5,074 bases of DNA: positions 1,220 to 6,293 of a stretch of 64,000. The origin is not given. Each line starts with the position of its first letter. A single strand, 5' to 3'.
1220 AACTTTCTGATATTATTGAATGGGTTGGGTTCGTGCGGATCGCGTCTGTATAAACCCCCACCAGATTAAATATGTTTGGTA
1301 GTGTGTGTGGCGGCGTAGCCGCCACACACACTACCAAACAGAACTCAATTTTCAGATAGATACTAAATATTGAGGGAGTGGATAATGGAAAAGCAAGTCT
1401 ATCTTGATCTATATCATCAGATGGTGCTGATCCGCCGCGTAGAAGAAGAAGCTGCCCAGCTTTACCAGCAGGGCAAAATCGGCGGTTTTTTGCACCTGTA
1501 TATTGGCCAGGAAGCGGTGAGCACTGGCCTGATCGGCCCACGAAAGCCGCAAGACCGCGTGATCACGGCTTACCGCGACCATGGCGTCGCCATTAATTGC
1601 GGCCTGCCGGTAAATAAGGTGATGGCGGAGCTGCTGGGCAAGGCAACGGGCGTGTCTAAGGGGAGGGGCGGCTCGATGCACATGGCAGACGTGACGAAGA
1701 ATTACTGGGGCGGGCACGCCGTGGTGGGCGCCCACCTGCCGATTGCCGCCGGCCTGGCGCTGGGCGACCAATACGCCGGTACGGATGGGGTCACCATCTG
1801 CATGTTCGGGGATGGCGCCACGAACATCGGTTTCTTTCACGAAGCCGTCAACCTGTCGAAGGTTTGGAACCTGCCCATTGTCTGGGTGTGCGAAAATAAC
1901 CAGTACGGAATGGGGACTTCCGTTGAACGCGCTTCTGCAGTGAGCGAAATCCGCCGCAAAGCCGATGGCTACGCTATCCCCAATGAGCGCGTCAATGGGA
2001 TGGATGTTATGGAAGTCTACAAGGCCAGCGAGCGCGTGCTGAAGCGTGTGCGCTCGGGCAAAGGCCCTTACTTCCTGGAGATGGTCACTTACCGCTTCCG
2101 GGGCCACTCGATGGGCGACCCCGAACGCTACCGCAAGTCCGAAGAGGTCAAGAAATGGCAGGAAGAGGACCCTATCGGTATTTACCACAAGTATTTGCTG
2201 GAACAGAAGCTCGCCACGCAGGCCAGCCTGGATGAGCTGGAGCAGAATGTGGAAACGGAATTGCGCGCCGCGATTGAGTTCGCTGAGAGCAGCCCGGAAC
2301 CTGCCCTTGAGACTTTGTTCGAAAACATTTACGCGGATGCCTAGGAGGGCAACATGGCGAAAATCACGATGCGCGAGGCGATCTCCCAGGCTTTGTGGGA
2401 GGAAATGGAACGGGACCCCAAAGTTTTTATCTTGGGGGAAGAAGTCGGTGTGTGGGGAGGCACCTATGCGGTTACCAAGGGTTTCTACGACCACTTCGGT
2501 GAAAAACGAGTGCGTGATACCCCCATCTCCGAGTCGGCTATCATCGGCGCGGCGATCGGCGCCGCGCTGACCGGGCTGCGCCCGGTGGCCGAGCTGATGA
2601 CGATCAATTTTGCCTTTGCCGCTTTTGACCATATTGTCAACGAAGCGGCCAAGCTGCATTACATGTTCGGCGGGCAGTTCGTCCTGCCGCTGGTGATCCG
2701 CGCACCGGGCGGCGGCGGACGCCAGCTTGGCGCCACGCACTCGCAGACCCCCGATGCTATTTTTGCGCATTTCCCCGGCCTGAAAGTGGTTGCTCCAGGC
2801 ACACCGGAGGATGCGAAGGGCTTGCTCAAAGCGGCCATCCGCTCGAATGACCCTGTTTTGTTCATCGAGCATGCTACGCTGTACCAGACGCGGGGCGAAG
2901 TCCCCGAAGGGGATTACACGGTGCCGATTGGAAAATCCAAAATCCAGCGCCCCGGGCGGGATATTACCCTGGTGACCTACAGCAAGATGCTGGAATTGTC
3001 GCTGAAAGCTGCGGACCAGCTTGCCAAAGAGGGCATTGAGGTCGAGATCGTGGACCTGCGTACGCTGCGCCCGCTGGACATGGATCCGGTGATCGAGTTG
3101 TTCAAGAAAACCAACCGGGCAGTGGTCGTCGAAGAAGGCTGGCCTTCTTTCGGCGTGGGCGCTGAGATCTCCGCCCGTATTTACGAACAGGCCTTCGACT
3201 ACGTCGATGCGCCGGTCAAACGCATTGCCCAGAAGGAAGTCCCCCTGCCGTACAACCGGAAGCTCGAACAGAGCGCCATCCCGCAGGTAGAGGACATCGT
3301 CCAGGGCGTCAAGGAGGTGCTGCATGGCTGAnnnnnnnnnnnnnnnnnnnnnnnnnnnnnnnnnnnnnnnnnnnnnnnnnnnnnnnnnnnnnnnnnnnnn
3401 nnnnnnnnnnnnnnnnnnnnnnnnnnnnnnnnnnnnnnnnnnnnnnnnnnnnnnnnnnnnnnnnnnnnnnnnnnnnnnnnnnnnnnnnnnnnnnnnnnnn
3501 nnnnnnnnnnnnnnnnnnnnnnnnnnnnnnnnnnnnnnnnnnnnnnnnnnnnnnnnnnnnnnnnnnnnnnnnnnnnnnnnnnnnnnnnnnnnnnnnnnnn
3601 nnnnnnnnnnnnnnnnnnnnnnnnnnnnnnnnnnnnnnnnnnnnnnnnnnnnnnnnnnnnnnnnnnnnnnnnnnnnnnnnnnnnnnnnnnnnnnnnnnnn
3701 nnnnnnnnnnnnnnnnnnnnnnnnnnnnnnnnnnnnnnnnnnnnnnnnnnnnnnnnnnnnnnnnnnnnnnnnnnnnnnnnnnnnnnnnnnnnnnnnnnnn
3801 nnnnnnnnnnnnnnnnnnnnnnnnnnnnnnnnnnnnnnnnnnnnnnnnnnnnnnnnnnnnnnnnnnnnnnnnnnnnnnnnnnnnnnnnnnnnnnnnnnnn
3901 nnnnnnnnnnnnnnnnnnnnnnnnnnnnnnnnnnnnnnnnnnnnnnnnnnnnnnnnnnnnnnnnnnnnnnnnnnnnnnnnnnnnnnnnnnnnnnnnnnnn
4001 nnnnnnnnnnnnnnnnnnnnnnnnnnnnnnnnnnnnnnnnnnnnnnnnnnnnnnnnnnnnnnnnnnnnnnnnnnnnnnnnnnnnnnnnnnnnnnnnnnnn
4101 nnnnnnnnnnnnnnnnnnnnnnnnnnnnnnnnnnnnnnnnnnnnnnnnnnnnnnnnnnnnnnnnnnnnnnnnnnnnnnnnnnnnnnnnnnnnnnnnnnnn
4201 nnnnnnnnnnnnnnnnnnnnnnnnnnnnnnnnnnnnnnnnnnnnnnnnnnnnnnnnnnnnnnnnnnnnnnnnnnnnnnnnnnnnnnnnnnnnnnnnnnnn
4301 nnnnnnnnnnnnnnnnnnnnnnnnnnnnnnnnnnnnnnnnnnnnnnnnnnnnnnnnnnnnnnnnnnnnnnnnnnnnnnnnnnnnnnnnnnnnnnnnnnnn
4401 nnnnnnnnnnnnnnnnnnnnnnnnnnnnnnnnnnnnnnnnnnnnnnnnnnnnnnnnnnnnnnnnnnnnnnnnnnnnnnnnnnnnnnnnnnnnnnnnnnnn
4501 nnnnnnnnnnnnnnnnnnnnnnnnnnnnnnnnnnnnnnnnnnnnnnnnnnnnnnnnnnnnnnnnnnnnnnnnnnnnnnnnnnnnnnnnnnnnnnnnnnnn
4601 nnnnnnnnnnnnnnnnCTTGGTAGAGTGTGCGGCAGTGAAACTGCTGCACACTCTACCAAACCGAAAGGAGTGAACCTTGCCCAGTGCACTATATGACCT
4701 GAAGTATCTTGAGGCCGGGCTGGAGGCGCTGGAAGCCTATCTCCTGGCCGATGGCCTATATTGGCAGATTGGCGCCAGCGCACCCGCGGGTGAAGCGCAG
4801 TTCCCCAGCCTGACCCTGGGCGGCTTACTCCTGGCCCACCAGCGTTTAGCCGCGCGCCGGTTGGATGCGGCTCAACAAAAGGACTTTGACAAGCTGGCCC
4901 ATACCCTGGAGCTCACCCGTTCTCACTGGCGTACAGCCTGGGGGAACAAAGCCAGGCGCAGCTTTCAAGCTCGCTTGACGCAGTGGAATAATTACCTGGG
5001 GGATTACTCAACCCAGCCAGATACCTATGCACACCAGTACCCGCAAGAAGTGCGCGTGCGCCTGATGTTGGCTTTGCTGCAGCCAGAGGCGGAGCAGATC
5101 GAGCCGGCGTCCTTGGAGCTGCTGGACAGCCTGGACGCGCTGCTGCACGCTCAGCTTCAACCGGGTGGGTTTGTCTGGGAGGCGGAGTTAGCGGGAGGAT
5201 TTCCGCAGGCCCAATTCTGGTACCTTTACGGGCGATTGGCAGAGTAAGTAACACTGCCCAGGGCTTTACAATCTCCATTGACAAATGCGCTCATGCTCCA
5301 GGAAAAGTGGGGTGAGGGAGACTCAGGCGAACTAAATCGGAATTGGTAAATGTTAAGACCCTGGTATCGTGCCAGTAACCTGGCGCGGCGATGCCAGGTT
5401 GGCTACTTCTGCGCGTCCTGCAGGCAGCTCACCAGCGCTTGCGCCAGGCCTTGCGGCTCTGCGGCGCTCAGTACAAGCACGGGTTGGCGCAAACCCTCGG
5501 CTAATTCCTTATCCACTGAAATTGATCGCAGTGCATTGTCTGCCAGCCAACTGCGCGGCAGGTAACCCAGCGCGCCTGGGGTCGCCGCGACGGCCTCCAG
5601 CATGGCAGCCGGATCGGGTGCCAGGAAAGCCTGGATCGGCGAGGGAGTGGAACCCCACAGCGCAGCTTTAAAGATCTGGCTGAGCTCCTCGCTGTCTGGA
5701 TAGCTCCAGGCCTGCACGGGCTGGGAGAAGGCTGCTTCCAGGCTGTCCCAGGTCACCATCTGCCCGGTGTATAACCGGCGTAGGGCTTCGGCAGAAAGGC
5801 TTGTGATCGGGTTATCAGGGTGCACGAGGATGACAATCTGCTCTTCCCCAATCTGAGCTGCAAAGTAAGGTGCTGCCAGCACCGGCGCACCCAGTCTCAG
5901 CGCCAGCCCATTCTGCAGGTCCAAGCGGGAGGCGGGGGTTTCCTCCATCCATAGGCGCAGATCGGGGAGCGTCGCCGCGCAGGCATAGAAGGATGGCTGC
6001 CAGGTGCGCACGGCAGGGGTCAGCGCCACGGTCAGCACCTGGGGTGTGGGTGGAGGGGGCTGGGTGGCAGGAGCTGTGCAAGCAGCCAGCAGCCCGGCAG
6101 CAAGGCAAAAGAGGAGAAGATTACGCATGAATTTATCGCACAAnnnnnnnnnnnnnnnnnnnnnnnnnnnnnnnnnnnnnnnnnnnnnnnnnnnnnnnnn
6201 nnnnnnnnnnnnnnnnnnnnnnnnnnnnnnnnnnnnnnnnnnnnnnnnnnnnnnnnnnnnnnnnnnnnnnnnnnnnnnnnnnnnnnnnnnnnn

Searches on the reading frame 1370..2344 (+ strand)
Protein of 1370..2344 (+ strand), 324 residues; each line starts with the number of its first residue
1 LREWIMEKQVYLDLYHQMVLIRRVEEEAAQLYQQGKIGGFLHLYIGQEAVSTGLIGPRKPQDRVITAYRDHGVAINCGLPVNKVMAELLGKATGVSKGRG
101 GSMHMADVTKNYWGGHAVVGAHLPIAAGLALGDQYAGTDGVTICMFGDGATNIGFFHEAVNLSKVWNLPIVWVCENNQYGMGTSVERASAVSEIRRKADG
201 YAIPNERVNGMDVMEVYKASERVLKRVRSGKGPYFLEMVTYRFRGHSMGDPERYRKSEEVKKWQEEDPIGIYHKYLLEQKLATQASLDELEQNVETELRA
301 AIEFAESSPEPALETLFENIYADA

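Call 21: search_protein_families(library=pfam, proteins=[window:1370-2344:+], max_evalue=0.001)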
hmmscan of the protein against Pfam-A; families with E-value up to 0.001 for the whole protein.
window:1370-2344:+ (324 aa): 3 families
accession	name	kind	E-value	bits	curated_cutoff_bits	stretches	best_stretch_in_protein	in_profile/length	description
PF00676.26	E1_dh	-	2.2e-90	303.1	22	1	17-313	2-299/300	Dehydrogenase E1 component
PF02775.26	TPP_enzyme_C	-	1.8e-06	28.3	21.9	1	113-237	24-150/151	Thiamine pyrophosphate enzyme, C-terminal TPP binding domain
PF13292.11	DXP_synthase_N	-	0.00019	21.3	21.2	1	115-227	111-221/274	1-deoxy-D-xylulose-5-phosphate synthase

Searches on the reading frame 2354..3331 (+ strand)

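Call 21: search_protein_families(library=pfam, proteins=[window:2354-3331:+], max_evalue=0.001)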
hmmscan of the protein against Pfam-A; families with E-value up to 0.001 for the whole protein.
window:2354-3331:+ (325 aa): 3 families
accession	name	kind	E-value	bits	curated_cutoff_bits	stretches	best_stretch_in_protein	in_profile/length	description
PF02779.29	Transket_pyr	-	2.2e-42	145.1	27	1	3-178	2-173/174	Transketolase, pyrimidine binding domain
PF02780.25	Transketolase_C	-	2.2e-41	141.1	25.9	1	193-315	1-124/124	Transketolase, C-terminal domain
PF17147.9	PFOR_II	-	0.00071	20.3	27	0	203-279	2-81/102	Pyruvate:ferredoxin oxidoreductase core domain II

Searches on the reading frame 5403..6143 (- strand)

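Call 21: search_protein_families(library=pfam, proteins=[window:5403-6143:-], max_evalue=0.001)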
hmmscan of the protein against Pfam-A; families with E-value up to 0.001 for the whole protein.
window:5403-6143:- (246 aa): 3 families
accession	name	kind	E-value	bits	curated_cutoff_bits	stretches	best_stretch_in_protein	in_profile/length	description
PF12849.12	PBP_like_2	-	4.2e-08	33.7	27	1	93-203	84-193/267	PBP superfamily domain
PF03466.25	LysR_substrate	-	3.8e-05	23.6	28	0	46-244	19-207/209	LysR substrate binding domain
PF13531.11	SBP_bac_11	-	0.00047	20.4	25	1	95-244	73-215/227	Bacterial extracellular solute-binding protein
